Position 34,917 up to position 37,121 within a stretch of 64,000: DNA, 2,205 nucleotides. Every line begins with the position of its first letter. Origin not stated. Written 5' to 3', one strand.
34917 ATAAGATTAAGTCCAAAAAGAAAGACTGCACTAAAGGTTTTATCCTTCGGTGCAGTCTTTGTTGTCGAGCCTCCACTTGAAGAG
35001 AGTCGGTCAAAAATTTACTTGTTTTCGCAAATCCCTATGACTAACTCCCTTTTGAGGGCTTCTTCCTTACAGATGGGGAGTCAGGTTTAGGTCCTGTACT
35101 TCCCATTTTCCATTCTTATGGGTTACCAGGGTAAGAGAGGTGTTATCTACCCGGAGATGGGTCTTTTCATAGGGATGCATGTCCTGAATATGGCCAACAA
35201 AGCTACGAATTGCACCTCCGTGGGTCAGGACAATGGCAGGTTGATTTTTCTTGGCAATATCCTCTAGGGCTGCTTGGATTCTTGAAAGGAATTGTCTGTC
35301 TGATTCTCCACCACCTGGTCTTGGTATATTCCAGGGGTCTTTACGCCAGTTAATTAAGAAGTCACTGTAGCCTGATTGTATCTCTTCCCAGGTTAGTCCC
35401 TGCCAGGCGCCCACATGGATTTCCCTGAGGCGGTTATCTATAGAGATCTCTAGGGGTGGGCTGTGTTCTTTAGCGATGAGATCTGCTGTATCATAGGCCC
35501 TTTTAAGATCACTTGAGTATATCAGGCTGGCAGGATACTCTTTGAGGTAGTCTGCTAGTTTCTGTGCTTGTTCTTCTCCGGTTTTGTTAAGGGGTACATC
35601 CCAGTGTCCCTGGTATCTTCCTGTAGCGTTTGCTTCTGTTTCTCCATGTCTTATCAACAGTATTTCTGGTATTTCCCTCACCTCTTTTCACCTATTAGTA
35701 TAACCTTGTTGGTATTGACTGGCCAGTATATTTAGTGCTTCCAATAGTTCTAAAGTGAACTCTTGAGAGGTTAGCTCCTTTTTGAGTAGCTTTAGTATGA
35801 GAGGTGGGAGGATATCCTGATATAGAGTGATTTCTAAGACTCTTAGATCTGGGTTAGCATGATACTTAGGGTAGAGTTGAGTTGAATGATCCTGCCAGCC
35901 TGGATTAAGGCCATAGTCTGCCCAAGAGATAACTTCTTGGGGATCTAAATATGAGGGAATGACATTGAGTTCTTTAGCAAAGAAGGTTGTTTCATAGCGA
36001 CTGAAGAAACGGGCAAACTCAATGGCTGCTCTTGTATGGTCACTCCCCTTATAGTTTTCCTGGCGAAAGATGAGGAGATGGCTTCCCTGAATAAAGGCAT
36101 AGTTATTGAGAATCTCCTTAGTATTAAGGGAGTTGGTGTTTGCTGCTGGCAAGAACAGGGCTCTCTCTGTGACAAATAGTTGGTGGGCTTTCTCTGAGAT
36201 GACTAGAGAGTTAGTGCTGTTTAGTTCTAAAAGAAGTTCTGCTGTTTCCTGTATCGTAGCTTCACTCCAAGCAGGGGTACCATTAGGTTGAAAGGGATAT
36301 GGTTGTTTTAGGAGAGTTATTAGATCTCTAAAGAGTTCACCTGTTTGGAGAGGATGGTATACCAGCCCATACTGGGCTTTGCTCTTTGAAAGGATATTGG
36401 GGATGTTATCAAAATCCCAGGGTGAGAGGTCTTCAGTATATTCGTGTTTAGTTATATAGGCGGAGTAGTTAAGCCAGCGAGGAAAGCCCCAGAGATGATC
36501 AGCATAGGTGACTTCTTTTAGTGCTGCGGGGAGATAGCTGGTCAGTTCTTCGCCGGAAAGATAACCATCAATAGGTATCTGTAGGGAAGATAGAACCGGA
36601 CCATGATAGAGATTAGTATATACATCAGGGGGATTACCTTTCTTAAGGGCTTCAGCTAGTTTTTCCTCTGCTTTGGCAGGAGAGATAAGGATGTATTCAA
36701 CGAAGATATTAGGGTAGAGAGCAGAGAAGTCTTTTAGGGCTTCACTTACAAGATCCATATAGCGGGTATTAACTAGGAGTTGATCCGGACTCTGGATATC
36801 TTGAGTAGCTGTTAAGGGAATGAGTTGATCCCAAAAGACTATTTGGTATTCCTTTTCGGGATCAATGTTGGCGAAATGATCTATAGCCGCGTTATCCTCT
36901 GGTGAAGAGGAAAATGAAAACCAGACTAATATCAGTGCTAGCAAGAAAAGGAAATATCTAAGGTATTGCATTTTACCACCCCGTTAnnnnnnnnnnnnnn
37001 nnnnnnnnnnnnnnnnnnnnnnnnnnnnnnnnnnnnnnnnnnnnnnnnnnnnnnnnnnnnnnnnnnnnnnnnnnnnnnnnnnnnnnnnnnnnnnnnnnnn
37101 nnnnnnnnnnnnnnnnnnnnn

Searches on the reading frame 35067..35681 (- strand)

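Call 5: search_protein_families(library=pfam, proteins=[window:35067-35681:-])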
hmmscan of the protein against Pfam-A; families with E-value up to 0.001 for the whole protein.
window:35067-35681:- (204 aa): 1 family
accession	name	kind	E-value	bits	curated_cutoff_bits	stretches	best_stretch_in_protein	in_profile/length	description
PF00300.27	His_Phos_1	-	6.4e-62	209.1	21.7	1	7-200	1-193/194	Histidine phosphatase superfamily (branch 1)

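Call 6: search_protein_families(library=ncbifam, proteins=[window:35067-35681:-])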
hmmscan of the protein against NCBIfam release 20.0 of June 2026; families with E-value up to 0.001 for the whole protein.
window:35067-35681:- (204 aa): 20 families
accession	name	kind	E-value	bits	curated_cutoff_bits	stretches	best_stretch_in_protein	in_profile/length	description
TIGR03162.1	ribazole_cobC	equivalog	2.6e-46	157.3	162.9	1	7-185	1-175/176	alpha-ribazole phosphatase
NF045917.1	PhserinePhPspA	equivalog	4.4e-35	121.3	350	1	7-204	4-200/211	phosphoserine phosphatase PspA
NF005567.0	PRK07238.1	equivalog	1.9e-32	113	326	1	6-204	179-377/378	bifunctional RNase H/acid phosphatase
NF011580.0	PRK15004.1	equivalog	9.4e-29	100.9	250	1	7-199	3-194/203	adenosylcobalamin/alpha-ribazole phosphatase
NF002901.0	PRK03482.1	equivalog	1.1e-25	90.5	261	1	7-194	4-190/215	2,3-diphosphoglycerate-dependent phosphoglycerate mutase GpmB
TIGR03848.1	MSMEG_4193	subfamily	1.7e-23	83.1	203.85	1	7-199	2-197/204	MSMEG_4193 family putative phosphomutase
NF038349.1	dPGM_arch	equivalog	2.8e-22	79.5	225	1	7-192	1-175/194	2,3-diphosphoglycerate-dependent phosphoglycerate mutase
NF009994.0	PRK13463.1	equivalog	1.2e-18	67.6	277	1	7-198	5-196/203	phosphoserine phosphatase 1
NF010713.0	PRK14115.1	equivalog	2.7e-18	66.2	305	1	6-122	3-122/248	2,3-diphosphoglycerate-dependent phosphoglycerate mutase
TIGR01258.1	pgm_1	subfamily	1.5e-17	63.8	81.7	1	6-146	2-144/245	2,3-bisphosphoglycerate-dependent phosphoglycerate mutase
NF010718.0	PRK14120.1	equivalog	2.3e-16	59.9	366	1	4-131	4-133/249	phosphoglyceromutase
NF009993.0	PRK13462.1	equivalog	7.5e-16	58.4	226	1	7-202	8-195/203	acid phosphatase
NF002339.0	PRK01295.1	equivalog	5.1e-14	52.2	316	1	7-175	5-179/206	2,3-bisphosphoglycerate-dependent phosphoglycerate mutase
NF002217.0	PRK01112.1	equivalog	1.2e-13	50.9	320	1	7-74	4-71/228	2,3-bisphosphoglycerate-dependent phosphoglycerate mutase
NF010717.0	PRK14119.1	equivalog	3.3e-11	43.2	378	1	4-129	1-129/228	2,3-diphosphoglycerate-dependent phosphoglycerate mutase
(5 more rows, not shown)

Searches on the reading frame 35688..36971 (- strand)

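Call 5: search_protein_families(library=pfam, proteins=[window:35688-36971:-])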
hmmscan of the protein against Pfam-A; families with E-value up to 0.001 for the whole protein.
window:35688-36971:- (427 aa): 0 families

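Call 6: search_protein_families(library=ncbifam, proteins=[window:35688-36971:-])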
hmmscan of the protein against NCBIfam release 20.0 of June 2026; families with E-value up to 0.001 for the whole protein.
window:35688-36971:- (427 aa): 0 families

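Call 44: search_protein_families(library=padloc, proteins=[L095:11206-12117:+], max_evalue=0.01)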
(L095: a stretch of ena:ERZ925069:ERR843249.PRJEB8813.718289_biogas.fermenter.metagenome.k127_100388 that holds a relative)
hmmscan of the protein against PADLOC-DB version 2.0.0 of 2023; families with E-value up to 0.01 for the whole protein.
L095:11206-12117:+ (303 aa): 1 family
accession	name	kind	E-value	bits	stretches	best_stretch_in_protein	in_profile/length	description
PDLC02347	AbiJ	-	4.4e-83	277.2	1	3-301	2-280/281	AbiJ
